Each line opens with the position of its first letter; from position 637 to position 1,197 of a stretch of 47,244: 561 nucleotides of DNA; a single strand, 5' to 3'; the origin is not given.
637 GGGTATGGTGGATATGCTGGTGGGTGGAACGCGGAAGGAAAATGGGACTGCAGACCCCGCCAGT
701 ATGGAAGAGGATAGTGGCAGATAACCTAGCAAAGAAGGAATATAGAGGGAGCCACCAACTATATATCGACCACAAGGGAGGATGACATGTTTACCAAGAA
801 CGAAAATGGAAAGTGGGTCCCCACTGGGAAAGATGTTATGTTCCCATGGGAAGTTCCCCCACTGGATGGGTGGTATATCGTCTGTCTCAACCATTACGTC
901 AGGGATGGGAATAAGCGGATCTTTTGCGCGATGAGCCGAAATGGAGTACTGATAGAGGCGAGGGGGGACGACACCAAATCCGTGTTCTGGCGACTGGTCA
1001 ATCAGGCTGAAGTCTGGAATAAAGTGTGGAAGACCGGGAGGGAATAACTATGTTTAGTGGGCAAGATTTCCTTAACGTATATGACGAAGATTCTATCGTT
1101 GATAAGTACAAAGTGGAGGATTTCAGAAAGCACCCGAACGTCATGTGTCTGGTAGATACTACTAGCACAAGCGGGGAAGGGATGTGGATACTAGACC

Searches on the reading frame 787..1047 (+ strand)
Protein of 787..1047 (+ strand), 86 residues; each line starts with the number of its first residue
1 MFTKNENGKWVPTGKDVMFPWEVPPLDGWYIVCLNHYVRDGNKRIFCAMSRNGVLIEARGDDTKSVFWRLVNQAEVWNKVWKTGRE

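Call 18: find_encoding_contigs(protein=window:787-1047:+, flank=10000, max_places=4)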
Protein window:787-1047:+ (86 aa): 2 contigs read that carry it; 2 places shown.
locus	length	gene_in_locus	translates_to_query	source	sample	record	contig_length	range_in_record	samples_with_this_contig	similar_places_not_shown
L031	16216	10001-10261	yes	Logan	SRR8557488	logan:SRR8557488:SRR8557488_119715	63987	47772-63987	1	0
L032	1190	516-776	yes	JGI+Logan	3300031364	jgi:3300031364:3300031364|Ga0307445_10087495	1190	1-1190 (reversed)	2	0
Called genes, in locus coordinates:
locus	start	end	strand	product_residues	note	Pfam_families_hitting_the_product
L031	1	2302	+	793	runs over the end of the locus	PF14890:Intein_splicing, PF13307:Helicase_C_2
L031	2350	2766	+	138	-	-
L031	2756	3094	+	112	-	-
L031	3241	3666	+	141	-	-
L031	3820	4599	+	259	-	-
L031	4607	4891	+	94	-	-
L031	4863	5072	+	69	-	-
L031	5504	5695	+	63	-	-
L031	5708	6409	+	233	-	PF02511:Thy1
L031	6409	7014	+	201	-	-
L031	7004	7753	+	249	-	PF13479:AAA_24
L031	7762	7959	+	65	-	-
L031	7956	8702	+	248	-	PF02732:ERCC4, PF14520:HHH_5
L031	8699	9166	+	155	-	-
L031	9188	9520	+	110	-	PF14216:DUF4326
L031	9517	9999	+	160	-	-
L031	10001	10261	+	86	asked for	-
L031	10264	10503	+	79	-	-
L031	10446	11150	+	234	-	PF00226:DnaJ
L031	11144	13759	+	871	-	PF03167:UDG, PF01612:DNA_pol_A_exo1, PF00476:DNA_pol_A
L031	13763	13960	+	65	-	-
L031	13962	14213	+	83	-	-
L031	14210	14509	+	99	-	-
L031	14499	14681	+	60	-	-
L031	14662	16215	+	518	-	PF00709:Adenylsucc_synt, PF07591:PT-HINT (faint)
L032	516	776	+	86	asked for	-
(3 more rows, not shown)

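Call 56: search_protein_families(library=phrogs, proteins=[L031:2350-2766:+, L031:2756-3094:+, L031:3241-3666:+, L031:3820-4599:+, L031:4607-4891:+], max_evalue=0.01)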
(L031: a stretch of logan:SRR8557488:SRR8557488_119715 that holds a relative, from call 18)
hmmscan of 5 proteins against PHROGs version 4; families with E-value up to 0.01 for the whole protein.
L031:2350-2766:+ (138 aa): 1 family
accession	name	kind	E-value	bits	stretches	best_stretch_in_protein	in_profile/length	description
phrog_22713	-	unknown function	0.00093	19.6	1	32-103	298-372/401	-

L031:2756-3094:+ (112 aa): 0 families

L031:3241-3666:+ (141 aa): 0 families

L031:3820-4599:+ (259 aa): 0 families

L031:4607-4891:+ (94 aa): 2 families
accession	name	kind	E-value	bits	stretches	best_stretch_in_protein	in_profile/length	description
phrog_27096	-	unknown function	5e-05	24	1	47-89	4-37/40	-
phrog_5602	-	unknown function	0.0029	18.2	0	46-86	7-56/60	-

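Call 57: search_protein_families(library=pfam, proteins=[L031:2350-2766:+, L031:2756-3094:+, L031:3241-3666:+, L031:3820-4599:+, L031:6409-7014:+], max_evalue=0.05)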
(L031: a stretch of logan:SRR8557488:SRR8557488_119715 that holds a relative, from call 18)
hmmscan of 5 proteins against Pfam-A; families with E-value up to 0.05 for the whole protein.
L031:2350-2766:+ (138 aa): 3 families
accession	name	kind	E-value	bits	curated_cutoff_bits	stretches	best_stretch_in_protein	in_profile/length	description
PF00801.26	PKD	-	0.00063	20.1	23.5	1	22-92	13-69/80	PKD domain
PF04151.21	PPC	-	0.0028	18.9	25.9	1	26-88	5-70/70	Bacterial pre-peptidase C-terminal domain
PF23141.1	Ig_NOMO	-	0.024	15.1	27.5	1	68-96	30-58/75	NOMO Ig-like domain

L031:2756-3094:+ (112 aa): 0 families

L031:3241-3666:+ (141 aa): 0 families

L031:3820-4599:+ (259 aa): 0 families

L031:6409-7014:+ (201 aa): 0 families

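Call 101: find_homologous_proteins(query=L031:5708-6409:+, max_evalue=1e-20)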
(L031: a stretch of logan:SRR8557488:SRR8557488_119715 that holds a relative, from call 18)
Query L031:5708-6409:+ (233 aa): 8000 proteins with E <= 1e-20 among 8000 candidates; the best 120 are listed.
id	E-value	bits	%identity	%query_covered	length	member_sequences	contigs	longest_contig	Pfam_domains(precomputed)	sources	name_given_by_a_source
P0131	4.8e-155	532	100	100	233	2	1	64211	PF02511.21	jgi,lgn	-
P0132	4.2e-96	339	68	96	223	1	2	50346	PF02511.21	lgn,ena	-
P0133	7.9e-94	331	69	96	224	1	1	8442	PF02511.21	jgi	jgi:thymidylate synthase (FAD)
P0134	7.1e-92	325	66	97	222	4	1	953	PF02511.21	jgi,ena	-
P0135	1.6e-91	324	67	97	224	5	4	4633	PF02511.21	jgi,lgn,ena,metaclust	metaclust:\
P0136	1.9e-91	324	67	96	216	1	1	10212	PF02511.21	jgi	jgi:thymidylate synthase (FAD)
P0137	3.0e-91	323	65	96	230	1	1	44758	PF02511.21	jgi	jgi:thymidylate synthase (FAD)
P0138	5.7e-90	319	69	96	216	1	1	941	PF02511.21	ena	-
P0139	1.8e-89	317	66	96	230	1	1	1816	PF02511.21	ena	-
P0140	4.0e-89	316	67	96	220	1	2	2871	PF02511.21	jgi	-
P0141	1.0e-88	315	64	96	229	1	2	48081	PF02511.21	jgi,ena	jgi:thymidylate synthase (FAD)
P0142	1.2e-88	314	67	96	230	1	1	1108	PF02511.21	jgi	jgi:thymidylate synthase (FAD)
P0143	3.8e-88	313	65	97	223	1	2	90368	PF02511.21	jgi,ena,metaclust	metaclust:\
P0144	4.1e-88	313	64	96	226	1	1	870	PF02511.21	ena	-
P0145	5.2e-88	312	66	96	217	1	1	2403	PF02511.21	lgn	-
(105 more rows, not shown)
